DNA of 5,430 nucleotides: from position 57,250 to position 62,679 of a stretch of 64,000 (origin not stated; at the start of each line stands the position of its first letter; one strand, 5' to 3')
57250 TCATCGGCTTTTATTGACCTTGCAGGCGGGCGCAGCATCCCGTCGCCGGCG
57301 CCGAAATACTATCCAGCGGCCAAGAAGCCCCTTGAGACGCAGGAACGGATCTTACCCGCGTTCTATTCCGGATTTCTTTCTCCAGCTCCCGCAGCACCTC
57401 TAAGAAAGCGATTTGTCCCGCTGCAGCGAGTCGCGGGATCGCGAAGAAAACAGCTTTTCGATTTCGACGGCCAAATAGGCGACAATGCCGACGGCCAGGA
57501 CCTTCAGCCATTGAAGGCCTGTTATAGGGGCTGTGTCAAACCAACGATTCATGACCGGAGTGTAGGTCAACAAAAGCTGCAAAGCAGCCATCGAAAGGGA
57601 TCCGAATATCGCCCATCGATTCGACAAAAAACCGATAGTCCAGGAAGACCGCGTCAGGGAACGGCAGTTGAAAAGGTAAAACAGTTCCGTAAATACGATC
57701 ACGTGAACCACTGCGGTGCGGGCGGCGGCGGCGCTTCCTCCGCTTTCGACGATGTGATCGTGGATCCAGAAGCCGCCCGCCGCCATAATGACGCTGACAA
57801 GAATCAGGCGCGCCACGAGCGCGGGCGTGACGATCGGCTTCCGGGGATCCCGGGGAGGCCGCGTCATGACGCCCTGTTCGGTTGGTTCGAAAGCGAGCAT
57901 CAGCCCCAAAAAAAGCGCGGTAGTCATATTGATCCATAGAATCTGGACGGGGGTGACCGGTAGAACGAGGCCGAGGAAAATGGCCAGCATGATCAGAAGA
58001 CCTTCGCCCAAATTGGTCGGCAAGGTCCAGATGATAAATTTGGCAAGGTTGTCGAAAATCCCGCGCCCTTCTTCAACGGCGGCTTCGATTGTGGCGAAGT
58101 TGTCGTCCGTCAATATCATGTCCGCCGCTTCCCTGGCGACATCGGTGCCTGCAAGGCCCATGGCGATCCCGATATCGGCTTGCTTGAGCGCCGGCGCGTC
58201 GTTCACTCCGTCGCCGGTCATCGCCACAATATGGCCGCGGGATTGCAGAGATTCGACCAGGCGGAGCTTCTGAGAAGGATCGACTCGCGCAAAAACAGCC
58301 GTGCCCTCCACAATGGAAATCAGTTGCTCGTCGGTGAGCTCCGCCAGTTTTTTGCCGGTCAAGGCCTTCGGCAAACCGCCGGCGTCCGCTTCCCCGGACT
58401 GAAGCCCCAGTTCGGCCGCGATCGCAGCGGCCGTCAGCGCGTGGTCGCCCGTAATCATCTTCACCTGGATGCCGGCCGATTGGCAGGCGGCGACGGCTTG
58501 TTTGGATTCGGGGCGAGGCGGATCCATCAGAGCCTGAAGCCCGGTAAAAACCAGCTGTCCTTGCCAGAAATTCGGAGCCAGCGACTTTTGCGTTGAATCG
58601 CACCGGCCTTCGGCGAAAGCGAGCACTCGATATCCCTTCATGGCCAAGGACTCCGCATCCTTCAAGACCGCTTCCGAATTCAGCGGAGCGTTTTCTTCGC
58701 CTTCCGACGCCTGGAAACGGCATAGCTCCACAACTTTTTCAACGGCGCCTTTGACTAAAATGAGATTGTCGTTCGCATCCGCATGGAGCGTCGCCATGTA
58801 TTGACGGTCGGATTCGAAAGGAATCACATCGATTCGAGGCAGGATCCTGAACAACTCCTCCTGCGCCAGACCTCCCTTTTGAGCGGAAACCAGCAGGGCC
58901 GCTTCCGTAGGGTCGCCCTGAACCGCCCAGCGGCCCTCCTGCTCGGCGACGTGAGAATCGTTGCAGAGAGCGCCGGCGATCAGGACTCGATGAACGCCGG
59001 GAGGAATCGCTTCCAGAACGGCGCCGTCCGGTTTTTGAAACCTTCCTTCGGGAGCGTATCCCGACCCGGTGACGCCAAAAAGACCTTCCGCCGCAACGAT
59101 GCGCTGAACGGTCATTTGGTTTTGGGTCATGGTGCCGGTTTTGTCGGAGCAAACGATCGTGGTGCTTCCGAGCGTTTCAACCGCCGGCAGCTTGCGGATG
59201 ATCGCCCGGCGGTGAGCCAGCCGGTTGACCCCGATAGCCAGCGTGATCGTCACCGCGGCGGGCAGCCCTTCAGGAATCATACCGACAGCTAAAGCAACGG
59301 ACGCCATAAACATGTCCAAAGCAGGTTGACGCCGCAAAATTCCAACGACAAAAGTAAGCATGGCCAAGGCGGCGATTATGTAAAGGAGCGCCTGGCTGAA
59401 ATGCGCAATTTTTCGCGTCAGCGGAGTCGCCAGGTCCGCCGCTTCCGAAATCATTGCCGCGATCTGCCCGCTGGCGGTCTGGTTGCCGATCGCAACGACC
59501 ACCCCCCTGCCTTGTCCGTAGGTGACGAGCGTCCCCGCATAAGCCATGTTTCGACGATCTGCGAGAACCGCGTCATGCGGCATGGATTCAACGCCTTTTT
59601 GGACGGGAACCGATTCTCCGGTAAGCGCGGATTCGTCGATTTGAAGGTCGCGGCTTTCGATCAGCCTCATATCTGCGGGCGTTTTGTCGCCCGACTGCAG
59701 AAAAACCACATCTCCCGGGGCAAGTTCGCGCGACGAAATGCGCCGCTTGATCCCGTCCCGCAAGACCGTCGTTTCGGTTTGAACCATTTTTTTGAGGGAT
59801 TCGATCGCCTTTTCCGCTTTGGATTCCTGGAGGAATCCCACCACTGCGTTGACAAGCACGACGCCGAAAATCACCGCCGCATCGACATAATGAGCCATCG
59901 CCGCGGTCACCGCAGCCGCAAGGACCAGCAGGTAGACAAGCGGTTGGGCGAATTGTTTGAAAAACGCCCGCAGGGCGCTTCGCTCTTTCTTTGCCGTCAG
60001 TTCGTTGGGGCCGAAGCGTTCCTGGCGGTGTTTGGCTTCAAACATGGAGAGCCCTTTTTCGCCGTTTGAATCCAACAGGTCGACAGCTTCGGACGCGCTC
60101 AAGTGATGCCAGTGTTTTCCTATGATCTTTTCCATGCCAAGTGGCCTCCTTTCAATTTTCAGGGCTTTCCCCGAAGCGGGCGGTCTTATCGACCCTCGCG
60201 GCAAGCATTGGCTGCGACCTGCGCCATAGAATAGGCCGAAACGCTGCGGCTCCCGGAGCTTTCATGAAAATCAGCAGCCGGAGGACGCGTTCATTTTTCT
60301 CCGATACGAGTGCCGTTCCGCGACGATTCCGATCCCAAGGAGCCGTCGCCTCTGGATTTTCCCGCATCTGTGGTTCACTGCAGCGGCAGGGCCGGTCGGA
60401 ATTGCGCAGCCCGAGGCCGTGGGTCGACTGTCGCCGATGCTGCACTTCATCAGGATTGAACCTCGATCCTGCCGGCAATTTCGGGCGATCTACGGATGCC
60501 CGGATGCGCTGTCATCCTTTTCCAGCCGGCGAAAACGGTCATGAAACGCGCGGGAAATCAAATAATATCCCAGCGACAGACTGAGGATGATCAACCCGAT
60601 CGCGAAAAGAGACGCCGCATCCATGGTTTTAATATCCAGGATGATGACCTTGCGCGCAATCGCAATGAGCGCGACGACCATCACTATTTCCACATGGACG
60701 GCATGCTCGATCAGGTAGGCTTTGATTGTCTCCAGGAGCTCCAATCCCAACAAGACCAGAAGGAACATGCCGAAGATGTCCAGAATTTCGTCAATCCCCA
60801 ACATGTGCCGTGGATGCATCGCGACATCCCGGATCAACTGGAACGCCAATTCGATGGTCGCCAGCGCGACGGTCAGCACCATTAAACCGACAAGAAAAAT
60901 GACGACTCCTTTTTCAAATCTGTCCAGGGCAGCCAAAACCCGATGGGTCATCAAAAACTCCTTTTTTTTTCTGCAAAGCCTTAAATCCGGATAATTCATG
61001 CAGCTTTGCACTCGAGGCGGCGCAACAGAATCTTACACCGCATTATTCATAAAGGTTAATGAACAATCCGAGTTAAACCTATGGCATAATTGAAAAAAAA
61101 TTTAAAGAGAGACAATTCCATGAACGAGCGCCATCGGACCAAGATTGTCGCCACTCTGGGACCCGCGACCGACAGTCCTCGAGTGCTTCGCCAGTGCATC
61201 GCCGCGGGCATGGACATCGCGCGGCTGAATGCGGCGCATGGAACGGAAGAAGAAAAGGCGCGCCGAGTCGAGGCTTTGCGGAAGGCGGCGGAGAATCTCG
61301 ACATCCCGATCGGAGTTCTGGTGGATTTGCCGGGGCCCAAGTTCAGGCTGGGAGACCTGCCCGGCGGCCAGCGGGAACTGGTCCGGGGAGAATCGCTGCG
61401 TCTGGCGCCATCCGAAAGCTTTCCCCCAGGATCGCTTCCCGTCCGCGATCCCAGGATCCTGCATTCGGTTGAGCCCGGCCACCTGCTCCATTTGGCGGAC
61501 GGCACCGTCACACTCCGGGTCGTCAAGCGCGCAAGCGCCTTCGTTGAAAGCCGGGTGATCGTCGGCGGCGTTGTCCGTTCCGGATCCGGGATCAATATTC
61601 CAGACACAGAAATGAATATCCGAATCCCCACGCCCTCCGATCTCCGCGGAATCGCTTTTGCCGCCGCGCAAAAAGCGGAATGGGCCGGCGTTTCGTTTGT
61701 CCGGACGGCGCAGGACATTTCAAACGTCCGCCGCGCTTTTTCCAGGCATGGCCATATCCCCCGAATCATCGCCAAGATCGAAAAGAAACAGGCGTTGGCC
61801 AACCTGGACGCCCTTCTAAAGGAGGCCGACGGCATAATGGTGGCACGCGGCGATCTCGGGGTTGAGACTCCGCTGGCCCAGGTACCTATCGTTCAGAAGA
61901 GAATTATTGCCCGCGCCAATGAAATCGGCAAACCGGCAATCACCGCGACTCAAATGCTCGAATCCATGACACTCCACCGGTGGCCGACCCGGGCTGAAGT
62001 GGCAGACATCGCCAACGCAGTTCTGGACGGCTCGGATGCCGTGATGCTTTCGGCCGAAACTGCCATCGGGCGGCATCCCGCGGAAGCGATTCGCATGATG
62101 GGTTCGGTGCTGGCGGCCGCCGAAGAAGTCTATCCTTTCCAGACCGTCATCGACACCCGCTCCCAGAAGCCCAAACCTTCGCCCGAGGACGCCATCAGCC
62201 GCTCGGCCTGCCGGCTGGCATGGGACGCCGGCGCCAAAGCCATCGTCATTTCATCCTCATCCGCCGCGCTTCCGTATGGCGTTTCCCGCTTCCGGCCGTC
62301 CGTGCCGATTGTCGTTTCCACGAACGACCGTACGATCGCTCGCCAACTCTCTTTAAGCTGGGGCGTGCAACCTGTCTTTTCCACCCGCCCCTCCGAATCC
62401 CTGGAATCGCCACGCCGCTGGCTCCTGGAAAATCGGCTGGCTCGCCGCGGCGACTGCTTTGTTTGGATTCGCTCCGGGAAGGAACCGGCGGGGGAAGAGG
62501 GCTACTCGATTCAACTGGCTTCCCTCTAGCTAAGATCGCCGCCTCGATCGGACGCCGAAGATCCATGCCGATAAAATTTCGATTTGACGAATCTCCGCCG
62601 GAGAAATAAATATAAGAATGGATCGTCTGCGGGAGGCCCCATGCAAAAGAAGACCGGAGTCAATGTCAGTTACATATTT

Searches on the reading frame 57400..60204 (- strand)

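Call 43: search_protein_families(library=pfam, proteins=[window:57400-60204:-], max_evalue=0.00001)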
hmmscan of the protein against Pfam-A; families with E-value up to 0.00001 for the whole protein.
window:57400-60204:- (934 aa): 5 families
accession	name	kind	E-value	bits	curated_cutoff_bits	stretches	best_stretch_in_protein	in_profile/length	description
PF00122.25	E1-E2_ATPase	-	4.5e-50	170.1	28.1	1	140-332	2-181/181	E1-E2 ATPase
PF00689.26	Cation_ATPase_C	-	8.4e-47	159.6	27.3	1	748-919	2-175/175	Cation transporting ATPase, C-terminus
PF00690.31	Cation_ATPase_N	-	9.5e-20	70.5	20.4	1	32-99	1-68/69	Cation transporter/ATPase, N-terminus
PF13246.12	Cation_ATPase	-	2.1e-19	69.7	21.7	1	412-497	1-90/91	Cation transport ATPase (P-type)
PF00702.32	Hydrolase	-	2.4e-18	67.7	26.4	1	351-677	4-191/191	haloacid dehalogenase-like hydrolase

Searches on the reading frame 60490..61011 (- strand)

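Call 47: search_protein_families(library=pfam, proteins=[window:60490-61011:-], max_evalue=0.001)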
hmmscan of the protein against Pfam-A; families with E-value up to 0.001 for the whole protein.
window:60490-61011:- (173 aa): 1 family
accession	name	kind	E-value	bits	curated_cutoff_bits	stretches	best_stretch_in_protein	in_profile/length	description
PF06146.17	PsiE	-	5.1e-28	98.1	23.9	1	36-154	2-119/122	Phosphate-starvation-inducible E family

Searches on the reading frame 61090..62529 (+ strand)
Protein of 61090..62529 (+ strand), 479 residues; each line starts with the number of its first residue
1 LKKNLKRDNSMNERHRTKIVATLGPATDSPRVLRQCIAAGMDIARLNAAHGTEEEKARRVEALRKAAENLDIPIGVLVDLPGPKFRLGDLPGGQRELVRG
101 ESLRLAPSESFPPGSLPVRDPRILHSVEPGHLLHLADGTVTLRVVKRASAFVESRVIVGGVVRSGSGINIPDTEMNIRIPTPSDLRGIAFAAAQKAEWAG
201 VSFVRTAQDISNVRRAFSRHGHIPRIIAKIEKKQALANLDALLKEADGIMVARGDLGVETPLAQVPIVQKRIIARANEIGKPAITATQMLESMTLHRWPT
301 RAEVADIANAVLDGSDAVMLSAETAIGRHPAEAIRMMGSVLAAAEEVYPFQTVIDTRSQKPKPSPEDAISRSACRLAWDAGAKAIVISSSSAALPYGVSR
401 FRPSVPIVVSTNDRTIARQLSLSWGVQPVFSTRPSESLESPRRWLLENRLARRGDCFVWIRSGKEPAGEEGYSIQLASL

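Call 43: search_protein_families(library=pfam, proteins=[window:61090-62529:+], max_evalue=0.00001)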
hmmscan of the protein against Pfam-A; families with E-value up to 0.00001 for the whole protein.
window:61090-62529:+ (479 aa): 2 families
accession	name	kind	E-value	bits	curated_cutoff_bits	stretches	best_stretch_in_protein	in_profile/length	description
PF00224.27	PK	-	3.7e-94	315.9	30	1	15-334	2-328/328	Pyruvate kinase, barrel domain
PF02887.21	PK_C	-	1e-18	68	28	1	367-461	1-98/114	Pyruvate kinase, alpha/beta domain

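Call 72: list_cluster_members(proteins=[P0001, window:61090-62529:+, window:22141-23517:-, window:57400-60204:-])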
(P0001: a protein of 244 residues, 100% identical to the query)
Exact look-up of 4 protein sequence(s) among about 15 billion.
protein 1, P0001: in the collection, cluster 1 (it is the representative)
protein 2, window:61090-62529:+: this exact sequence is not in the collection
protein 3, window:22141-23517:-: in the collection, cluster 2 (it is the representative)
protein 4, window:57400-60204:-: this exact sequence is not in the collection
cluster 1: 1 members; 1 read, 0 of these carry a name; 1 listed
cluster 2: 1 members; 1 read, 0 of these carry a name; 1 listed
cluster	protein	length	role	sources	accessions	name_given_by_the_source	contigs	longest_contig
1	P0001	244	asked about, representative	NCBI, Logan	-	-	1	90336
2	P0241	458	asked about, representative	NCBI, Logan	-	-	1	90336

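Call 73: find_homologous_proteins(query=window:61090-62529:+, max_evalue=1e-30)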
Query window:61090-62529:+ (479 aa): 7998 proteins with E <= 1e-30 among 8000 candidates; the best 120 are listed.
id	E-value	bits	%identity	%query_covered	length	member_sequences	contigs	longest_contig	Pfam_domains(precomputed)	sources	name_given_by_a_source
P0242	0.0e+0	1020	100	98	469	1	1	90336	PF00224.28,PF02887.22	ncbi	-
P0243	3.7e-211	720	69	100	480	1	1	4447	PF00224.28,PF02887.22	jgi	jgi:pyruvate kinase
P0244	7.3e-207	706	69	97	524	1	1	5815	PF00224.28,PF02887.22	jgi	jgi:pyruvate kinase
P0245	2.5e-206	704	71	97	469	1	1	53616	PF00224.28,PF02887.22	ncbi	-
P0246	1.6e-204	698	69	97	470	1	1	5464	PF00224.28,PF02887.22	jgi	jgi:pyruvate kinase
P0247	9.5e-203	692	69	97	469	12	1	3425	PF00224.28,PF02887.22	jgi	-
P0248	2.2e-201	688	70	98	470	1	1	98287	PF00224.28,PF02887.22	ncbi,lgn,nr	ncbi:MAG: pyruvate kinase [Acidobacteria bacterium]|nr:pyruvate kinase [Acidobacteriota bacterium]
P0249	5.7e-201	686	69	97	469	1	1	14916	PF00224.28,PF02887.22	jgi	-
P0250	2.9e-198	677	68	97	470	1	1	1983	PF00224.28,PF02887.22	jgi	jgi:pyruvate kinase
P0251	1.1e-197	676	67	98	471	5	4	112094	PF00224.28,PF02887.22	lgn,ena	-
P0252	1.2e-197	675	67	97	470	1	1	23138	PF00224.28,PF02887.22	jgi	jgi:pyruvate kinase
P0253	1.5e-196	672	67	98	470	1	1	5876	PF00224.28,PF02887.22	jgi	jgi:pyruvate kinase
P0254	4.1e-189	647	65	98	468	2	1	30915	PF00224.28,PF02887.22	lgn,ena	-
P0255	2.1e-182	625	63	98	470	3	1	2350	PF00224.28,PF02887.22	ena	-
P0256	5.1e-181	621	62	97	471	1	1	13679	PF00224.28,PF02887.22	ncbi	-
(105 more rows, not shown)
